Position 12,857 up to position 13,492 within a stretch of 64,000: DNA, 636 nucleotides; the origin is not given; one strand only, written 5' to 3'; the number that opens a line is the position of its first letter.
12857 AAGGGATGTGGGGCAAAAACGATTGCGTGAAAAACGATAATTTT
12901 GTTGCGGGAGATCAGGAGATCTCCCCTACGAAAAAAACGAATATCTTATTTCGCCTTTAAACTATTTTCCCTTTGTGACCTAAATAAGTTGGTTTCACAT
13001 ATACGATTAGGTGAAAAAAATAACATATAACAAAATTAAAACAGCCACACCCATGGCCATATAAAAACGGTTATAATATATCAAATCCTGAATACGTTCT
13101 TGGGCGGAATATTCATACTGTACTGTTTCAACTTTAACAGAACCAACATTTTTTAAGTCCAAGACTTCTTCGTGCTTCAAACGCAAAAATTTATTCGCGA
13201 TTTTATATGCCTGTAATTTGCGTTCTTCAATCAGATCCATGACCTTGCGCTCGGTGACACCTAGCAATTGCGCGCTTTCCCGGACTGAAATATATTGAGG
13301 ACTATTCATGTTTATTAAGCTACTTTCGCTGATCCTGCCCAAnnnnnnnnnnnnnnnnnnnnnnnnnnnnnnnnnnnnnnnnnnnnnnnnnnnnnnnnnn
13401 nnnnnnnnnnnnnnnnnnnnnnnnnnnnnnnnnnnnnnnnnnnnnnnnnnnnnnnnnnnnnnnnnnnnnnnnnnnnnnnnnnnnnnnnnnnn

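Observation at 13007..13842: Bactofilin with a built-in C-terminal HTH, followed by an HTH protein with a membrane anchor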

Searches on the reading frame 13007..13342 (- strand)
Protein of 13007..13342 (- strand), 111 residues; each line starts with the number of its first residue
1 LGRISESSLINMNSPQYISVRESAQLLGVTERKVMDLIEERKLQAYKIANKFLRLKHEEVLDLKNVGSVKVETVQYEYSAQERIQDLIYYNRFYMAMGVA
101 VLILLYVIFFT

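Call 3: search_protein_families(library=pfam, proteins=[window:13007-13342:-], max_evalue=1)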
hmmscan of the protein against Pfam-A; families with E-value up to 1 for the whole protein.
window:13007-13342:- (111 aa): 6 families
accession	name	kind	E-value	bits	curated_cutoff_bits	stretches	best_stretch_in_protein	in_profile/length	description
PF12728.13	HTH_17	-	1.3e-06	29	27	1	17-62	1-45/51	Helix-turn-helix domain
PF21531.3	Rv2175c_wHTH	-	0.0018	18.7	27.1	1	17-47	15-45/57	DNA-binding protein Rv2175c, wHTH domain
PF02352.20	Decorin_bind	-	0.028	15.2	24.6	1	38-69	48-79/141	Decorin binding protein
PF03374.19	ANT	-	0.089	13.6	25.3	1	13-47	19-53/108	Phage antirepressor protein KilAC domain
PF18024.7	HTH_50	-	0.11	12.6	27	1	7-35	13-41/50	Helix-turn-helix domain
PF22083.2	I-HmuI_NUMOD-like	-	0.17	11.9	27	1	16-38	11-33/46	DNA endonuclease I-HmuI-like, NUMOD-like domain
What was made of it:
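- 13157..13294 (-): Winged HTH of B (aa 6-51), with a basic wing (net charge +4) and an invariant Arg43. Call 3 (PF12728 29.0 bits).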

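Call 4: search_protein_families(library=ncbifam, proteins=[window:13007-13342:-], max_evalue=1)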
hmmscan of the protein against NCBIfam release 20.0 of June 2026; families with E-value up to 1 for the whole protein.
window:13007-13342:- (111 aa): 8 families
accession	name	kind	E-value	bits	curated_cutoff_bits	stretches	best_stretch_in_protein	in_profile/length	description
TIGR01764.1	excise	domain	1.1e-07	32.1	28.8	1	17-61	1-44/49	excisionase family DNA-binding protein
NF040990.2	MamR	equivalog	0.00017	21.8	100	1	19-55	45-81/91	magnetosome protein MamR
NF047737.1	antiphage_MADS1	equivalog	0.00025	21.2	80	1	16-60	2-45/49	methylation-associated defense system helix-turn-helix domain-containing protein MAD1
TIGR01399.1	hrcV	equivalog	0.00056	18.5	692.25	1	9-83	479-552/677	type III secretion system export apparatus subunit SctV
NF038195.1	blaAAK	exception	0.036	13.4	655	1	16-91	27-102/286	AAK family class A beta-lactamase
NF033713.1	DbpA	equivalog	0.039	14.1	210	1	35-69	71-105/166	decorin-binding protein DbpA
NF033720.0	DbpB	equivalog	0.052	13.3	250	1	38-68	75-105/182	decorin-binding protein DbpB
NF052571.1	OKP-A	exception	0.11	11.7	650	1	14-91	22-102/286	OKP-A family broad-spectrum class A beta-lactamase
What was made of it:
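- On MamR (NF040990): B scores 21.8 bits against a cut-off of 100 (call 4).
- Closest known: MamR. Different: B scores only 21.8 bits against a cut-off of 100 (call 4).
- Both domains exceed the curated cut-offs of HTH_17 and TIGR01764 (calls 3, 4). The HTH is of the excisionase type (call 4).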

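Call 9: find_homologous_proteins(query=window:13007-13342:-)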
Query window:13007-13342:- (111 aa): 118 proteins with E <= 0.001 among 123 candidates.
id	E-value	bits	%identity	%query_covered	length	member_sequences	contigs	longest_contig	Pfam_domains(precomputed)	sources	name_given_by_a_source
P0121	2.1e-55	203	100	90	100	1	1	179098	PF12728.14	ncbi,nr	ncbi:MAG: excisionase family DNA-binding protein [Candidatus Omnitrophica bacterium]|nr:excisionase 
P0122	5.6e-42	160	76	90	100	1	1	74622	PF12728.14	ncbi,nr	ncbi:MAG: helix-turn-helix domain-containing protein [Candidatus Omnitrophica bacterium]|nr:helix-tu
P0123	3.1e-34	135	66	90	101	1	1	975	PF12728.14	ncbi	-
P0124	3.1e-33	132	66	90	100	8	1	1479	-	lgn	-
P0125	4.4e-33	131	65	90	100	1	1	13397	PF12728.14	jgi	jgi:excisionase family DNA binding protein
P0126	1.8e-32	129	62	90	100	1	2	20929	PF12728.14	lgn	-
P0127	4.7e-32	128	63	90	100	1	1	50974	PF12728.14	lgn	-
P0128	1.0e-31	127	66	75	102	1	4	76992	PF12728.14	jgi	-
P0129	1.0e-31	127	64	78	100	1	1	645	PF12728.14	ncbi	-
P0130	1.2e-31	126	61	75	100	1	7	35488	PF12728.14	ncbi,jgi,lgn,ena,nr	ncbi:MAG TPA: helix-turn-helix domain-containing protein [Candidatus Omnitrophota bacterium]|nr:heli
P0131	2.1e-31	126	63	89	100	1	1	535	PF12728.14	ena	-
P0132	7.2e-31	124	62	76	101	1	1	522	PF12728.14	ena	-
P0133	8.5e-31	124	65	87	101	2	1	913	PF12728.14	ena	-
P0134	1.6e-30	123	60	88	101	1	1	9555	PF12728.14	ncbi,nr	ncbi:MAG: helix-turn-helix domain-containing protein [Candidatus Omnitrophica bacterium]|nr:helix-tu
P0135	1.7e-30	123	60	89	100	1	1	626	PF12728.14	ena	-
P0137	2.3e-30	122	68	73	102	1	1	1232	PF12728.14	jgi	jgi:excisionase family DNA binding protein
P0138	3.2e-30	122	62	90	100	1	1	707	PF12728.14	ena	-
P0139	3.3e-30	122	58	90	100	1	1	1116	PF12728.14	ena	-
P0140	4.1e-30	122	63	75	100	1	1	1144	PF12728.14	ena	-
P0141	4.2e-30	122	59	89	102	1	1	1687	PF12728.14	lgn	-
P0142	5.4e-30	121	59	90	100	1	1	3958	PF12728.14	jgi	jgi:excisionase family DNA binding protein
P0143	6.5e-30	121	67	71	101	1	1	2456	PF12728.14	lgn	-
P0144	6.5e-30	121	60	87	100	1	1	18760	PF12728.14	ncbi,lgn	-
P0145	7.1e-30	121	62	88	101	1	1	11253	PF12728.14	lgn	-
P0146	7.8e-30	121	62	89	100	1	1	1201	PF12728.14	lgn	-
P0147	8.0e-30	121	59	88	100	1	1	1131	PF12728.14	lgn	-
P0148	8.1e-30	121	59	90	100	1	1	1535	PF12728.14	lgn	-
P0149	8.5e-30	121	61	90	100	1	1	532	PF12728.14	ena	-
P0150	1.1e-29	120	62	78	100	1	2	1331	PF12728.14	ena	-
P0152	1.7e-29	120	59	88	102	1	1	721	PF12728.14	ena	-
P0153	1.9e-29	119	62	87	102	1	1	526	PF12728.14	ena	-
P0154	2.0e-29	119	59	90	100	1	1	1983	PF12728.14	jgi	-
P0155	2.3e-29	119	69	73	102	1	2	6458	PF12728.14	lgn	-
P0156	2.3e-29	119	59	88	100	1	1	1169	PF12728.14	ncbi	-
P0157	2.4e-29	119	60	78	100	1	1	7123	PF12728.14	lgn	-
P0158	2.4e-29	119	60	90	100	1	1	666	PF12728.14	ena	-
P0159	2.5e-29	119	62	76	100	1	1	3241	PF12728.14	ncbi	-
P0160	3.2e-29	119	64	81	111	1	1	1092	PF12728.14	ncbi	-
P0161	3.3e-29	119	57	88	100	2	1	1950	PF12728.14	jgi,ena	-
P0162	3.4e-29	119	57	90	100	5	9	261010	PF12728.14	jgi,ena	-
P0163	3.7e-29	119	60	90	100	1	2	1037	PF12728.14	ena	-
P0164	4.3e-29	118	59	90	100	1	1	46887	PF12728.14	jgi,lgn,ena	-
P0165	4.9e-29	118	59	88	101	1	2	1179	PF12728.14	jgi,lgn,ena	-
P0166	5.1e-29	118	61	76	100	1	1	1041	PF12728.14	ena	-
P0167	5.1e-29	118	57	90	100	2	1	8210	PF12728.14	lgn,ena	-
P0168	5.6e-29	118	58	89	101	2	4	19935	PF12728.14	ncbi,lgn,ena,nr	ncbi:MAG: helix-turn-helix domain-containing protein [Candidatus Omnitrophica bacterium]|nr:helix-tu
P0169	6.1e-29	118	63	88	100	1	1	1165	PF12728.14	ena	-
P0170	7.2e-29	118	56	90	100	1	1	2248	PF12728.14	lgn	-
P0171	7.3e-29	118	54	87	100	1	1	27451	PF12728.14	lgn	-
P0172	7.9e-29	117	58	89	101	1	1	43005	PF12728.14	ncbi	ncbi:helix-turn-helix domain-containing protein [Candidatus Omnitrophota bacterium]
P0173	8.6e-29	117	61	90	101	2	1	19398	PF12728.14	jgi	jgi:excisionase family DNA binding protein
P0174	8.8e-29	117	59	89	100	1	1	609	PF12728.14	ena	-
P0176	1.0e-28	117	58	87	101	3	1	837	PF12728.14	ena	-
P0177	1.1e-28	117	56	88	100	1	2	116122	PF12728.14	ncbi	-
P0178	1.5e-28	117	60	89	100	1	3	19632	PF12728.14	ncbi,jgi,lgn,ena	-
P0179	1.5e-28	117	59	88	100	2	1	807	PF12728.14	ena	-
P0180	1.5e-28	117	57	89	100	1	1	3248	PF12728.14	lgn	-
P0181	1.5e-28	117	58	88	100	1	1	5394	PF12728.14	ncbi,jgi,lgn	-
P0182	1.9e-28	116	59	89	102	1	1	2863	PF12728.14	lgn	-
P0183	3.0e-28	116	58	89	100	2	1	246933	PF12728.14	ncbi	-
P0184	3.2e-28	116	59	90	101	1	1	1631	PF12728.14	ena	-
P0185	3.3e-28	115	59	88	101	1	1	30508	PF12728.14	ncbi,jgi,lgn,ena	-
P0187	3.7e-28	115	58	90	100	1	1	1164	PF12728.14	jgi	-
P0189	3.9e-28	115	56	90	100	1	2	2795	PF12728.14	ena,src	-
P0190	4.0e-28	115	58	89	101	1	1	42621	PF12728.14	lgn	-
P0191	4.0e-28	115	59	88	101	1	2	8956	PF12728.14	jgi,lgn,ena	-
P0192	4.7e-28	115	59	87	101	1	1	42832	PF12728.14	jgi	jgi:excisionase family DNA binding protein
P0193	5.2e-28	115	57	90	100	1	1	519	PF12728.14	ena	-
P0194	5.4e-28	115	60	87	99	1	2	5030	PF12728.14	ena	-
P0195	6.9e-28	114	57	88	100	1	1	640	PF12728.14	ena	-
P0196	7.8e-28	114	57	89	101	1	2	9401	PF12728.14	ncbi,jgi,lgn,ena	-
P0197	8.0e-28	114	56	87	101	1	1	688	PF12728.14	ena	-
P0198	8.3e-28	114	63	76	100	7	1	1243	PF12728.14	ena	-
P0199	8.6e-28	114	59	89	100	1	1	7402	PF12728.14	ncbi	-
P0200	9.1e-28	114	58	88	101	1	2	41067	PF12728.14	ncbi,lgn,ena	-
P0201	1.1e-27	114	58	89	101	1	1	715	PF12728.14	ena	-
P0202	1.2e-27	114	58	89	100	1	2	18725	PF12728.14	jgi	jgi:excisionase family DNA binding protein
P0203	1.3e-27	114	57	90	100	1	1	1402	PF12728.14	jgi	-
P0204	1.3e-27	114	54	90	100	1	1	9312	PF12728.14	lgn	-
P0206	2.4e-27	113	57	87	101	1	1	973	PF12728.14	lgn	-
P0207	2.8e-27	112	56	90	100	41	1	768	PF12728.14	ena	-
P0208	4.1e-27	112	60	76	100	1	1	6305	PF12728.14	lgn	-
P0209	4.1e-27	112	53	88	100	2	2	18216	PF12728.14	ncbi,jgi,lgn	jgi:excisionase family DNA binding protein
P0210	5.2e-27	112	55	90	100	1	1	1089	PF12728.14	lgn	-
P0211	5.3e-27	112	59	88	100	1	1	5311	PF12728.14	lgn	-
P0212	7.5e-27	111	57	88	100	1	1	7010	PF12728.14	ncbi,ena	-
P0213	8.1e-27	111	59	90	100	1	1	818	PF12728.14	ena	-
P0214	9.4e-27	111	56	86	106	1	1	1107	PF12728.14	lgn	-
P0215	1.2e-26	110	56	88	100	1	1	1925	PF12728.14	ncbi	-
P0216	1.2e-26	110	55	88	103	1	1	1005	PF12728.14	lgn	-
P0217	1.6e-26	110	61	76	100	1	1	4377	PF12728.14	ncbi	-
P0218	1.9e-26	110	52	90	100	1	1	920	PF12728.14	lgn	-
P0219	1.9e-26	110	55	87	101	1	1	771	PF12728.14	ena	-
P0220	2.0e-26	110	56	76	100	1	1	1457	PF12728.14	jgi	-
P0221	2.2e-26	110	56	88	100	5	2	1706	PF12728.14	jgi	jgi:excisionase family DNA binding protein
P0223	3.4e-26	109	58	76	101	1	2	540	PF12728.14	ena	-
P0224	3.5e-26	109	53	90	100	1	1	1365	PF12728.14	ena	-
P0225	4.6e-26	109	53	87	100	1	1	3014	PF12728.14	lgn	-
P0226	5.5e-26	108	57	90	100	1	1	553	PF12728.14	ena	-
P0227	6.6e-26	108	56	90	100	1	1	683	PF12728.14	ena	-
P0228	2.3e-25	106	55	89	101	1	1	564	PF12728.14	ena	-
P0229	2.7e-25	106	54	90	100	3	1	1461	PF12728.14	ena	-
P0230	3.1e-25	106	55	90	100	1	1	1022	PF12728.14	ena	-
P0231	5.3e-25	105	56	90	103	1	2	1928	PF12728.14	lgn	-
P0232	1.5e-24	104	54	90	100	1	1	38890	PF12728.14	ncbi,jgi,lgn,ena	-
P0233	9.3e-24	101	53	90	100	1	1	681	PF12728.14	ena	-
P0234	1.5e-22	97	52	89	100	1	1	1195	PF12728.14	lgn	-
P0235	8.1e-22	95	51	89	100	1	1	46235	PF12728.14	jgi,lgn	-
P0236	1.3e-21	94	52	90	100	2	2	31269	PF12728.14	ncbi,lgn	-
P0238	6.4e-15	73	68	50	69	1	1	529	PF12728.14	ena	-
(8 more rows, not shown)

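Call 17: search_solved_structures(query=window:13010-13309:-, max_evalue=10, show_alignments=5)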
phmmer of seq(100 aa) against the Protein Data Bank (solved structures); distinct sequences matched with E-value up to 10: 5.
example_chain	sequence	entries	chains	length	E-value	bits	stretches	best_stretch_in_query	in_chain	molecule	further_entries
4j2n_A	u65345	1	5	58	0.053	17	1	4-51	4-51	Gp37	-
7osl_A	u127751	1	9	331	0.25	14.9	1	2-58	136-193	Translocator EscV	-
7k08_A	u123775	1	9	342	0.26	14.8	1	2-58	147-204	Translocator EscV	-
7rbp_A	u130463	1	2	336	1.1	12.7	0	36-82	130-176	Ornithine cyclodeaminase/mu-crystallin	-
2mvg_A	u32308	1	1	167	2.1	11.9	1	27-58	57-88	Decorin-binding protein B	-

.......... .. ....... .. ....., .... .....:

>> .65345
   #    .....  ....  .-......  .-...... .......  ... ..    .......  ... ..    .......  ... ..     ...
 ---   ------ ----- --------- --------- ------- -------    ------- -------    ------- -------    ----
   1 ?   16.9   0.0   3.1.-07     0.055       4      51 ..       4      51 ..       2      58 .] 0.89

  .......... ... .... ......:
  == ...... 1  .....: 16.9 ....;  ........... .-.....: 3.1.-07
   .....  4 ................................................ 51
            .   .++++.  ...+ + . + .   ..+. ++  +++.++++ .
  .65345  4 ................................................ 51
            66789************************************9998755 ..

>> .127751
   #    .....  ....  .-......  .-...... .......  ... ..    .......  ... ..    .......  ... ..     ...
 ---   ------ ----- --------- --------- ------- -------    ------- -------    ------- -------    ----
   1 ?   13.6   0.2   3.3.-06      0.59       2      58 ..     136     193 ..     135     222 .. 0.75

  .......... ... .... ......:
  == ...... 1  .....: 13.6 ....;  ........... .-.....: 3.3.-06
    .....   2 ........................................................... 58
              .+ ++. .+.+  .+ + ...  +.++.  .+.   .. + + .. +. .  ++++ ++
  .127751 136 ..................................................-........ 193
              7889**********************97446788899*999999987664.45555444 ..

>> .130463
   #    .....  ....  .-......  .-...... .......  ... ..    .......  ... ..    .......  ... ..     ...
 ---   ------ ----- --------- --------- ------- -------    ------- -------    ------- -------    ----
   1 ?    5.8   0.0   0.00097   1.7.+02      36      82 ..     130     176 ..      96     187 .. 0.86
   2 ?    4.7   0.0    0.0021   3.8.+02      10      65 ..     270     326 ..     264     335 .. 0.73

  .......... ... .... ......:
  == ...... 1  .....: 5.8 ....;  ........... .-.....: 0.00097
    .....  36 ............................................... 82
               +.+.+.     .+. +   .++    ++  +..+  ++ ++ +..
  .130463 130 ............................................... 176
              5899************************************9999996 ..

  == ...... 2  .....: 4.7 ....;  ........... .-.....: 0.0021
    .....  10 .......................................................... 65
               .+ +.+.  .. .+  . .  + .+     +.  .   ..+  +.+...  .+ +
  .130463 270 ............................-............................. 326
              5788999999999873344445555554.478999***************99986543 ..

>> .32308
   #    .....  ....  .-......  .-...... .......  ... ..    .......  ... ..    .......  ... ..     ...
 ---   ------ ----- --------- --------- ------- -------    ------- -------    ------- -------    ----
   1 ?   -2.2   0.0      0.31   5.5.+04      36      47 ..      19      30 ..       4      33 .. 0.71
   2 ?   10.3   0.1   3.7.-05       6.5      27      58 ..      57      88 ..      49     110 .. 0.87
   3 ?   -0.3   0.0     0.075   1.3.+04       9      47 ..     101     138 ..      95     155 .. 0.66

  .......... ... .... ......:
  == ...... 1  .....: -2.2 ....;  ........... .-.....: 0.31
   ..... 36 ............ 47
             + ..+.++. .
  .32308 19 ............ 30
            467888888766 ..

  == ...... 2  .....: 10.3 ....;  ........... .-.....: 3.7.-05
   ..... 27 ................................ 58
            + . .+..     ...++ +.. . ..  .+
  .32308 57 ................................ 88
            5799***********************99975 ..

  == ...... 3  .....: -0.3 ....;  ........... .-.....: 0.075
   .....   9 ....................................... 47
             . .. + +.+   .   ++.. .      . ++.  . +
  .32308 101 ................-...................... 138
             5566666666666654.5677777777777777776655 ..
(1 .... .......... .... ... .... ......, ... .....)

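Call 33: predict_structure(alignment_id=A2)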
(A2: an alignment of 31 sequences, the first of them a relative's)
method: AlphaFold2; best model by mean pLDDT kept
length: 100 residues; sequences in the alignment: 31
mean_pLDDT: 70.6   pTM: 0.37
mean pLDDT of the five models: 70.6, 69.5, 68.5, 65.7, 62.3
residues with pLDDT >= 90: 13; 70-90: 40; 50-70: 40; < 50: 7
segments of 3 or more residues with pLDDT < 50: 61-64
pLDDT, mean of each block of 10 residues (from residue 1): 63 72 72 60 66 59 54 76 91 92
secondary structure, 60 per line:
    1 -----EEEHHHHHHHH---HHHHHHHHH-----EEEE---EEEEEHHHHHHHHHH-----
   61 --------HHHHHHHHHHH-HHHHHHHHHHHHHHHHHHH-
elements in order: E6-8 H9-16 H20-28 E34-37 E41-45 H46-55 H69-79 H81-99
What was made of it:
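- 13007..13309 (-): Gene B: 100-aa tail-anchored winged-HTH protein (start ATG 13309, 5 nt after A's stop; stop codon included). Call 33 (AF2 model).
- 13013..13066 (-): C-terminal transmembrane helix of B (aa 82-99); the protein ends one residue later. Call 33 (helix 81-99, pLDDT about 91).
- Checked: The C-terminal 18-19 residues are hydrophobic and are modelled as a helix with pLDDT about 90 (call 33).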

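Call 37: fold_search(model_id=the predicted structure, library=pdb)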
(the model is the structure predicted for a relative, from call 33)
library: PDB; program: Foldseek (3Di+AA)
matches with E <= 10: 744; with E <= 0.001: 0
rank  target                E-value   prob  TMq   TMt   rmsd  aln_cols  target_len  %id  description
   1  4j2n_A                1.5e-03  1.00  0.46  0.82   1.5        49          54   28  Crystal Structure of mycobacteriophage Pukovnik Xis (released 2013-10-23)
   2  4j2n_C                2.1e-03  1.00  0.46  0.78   3.5        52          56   27  Crystal Structure of mycobacteriophage Pukovnik Xis (released 2013-10-23)
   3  5i44_K                2.9e-02  1.00  0.43  0.62   2.1        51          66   24  Structure of RacA-DNA complex; P21 form (released 2016-05-04)
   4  3ucs_A                3.6e-02  0.98  0.44  0.44  13.2        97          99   11  Crystal structure of the complex between CBPA J-domain and CBPM (released 2013-07-03)
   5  6pig_I                4.1e-02  1.00  0.42  0.12   2.5        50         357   12  V. cholerae TniQ-Cascade complex, closed conformation (released 2019-10-02)
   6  6ama_Y                4.3e-02  1.00  0.50  0.82   1.7        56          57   20  Structure of S. coelicolor/S. venezuelae BldC-smeA-ssfA complex to 3.09 Angstrom (released 2018-03-28)
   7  5i44_A                4.3e-02  1.00  0.43  0.61   2.1        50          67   24  Structure of RacA-DNA complex; P21 form (released 2016-05-04)
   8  5i44_B                4.6e-02  1.00  0.43  0.61   2.0        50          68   24  Structure of RacA-DNA complex; P21 form (released 2016-05-04)
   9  6ama_B                7.3e-02  1.00  0.48  0.83   1.5        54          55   20  Structure of S. coelicolor/S. venezuelae BldC-smeA-ssfA complex to 3.09 Angstrom (released 2018-03-28)
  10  6amk_A                7.3e-02  1.00  0.47  0.85   1.4        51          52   22  Structure of Streptomyces venezuelae BldC-whiI opt complex (released 2018-03-28)
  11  1r8d_A                7.3e-02  0.84  0.39  0.37  11.5       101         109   14  Crystal Structure of MtaN Bound to DNA (released 2004-08-17)
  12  7tea_C                8.4e-02  0.98  0.43  0.55  10.6        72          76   11  Crystal structure of S. aureus GlnR-DNA complex (released 2022-06-29)
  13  1r8d_B                8.4e-02  0.82  0.39  0.37  11.6       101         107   14  Crystal Structure of MtaN Bound to DNA (released 2004-08-17)
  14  6pif_I                8.9e-02  1.00  0.44  0.13   2.7        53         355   11  V. cholerae TniQ-Cascade complex, open conformation (released 2019-10-02)
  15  3ucs_B                8.9e-02  0.92  0.44  0.44  13.4        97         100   11  Crystal structure of the complex between CBPA J-domain and CBPM (released 2013-07-03)
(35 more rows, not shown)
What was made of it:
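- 13157..13294 (-): Call 37 (Pukovnik Xis 4j2n: target-normalised TM-score 0.82, rmsd 1.5 A; also RacA and BldC).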
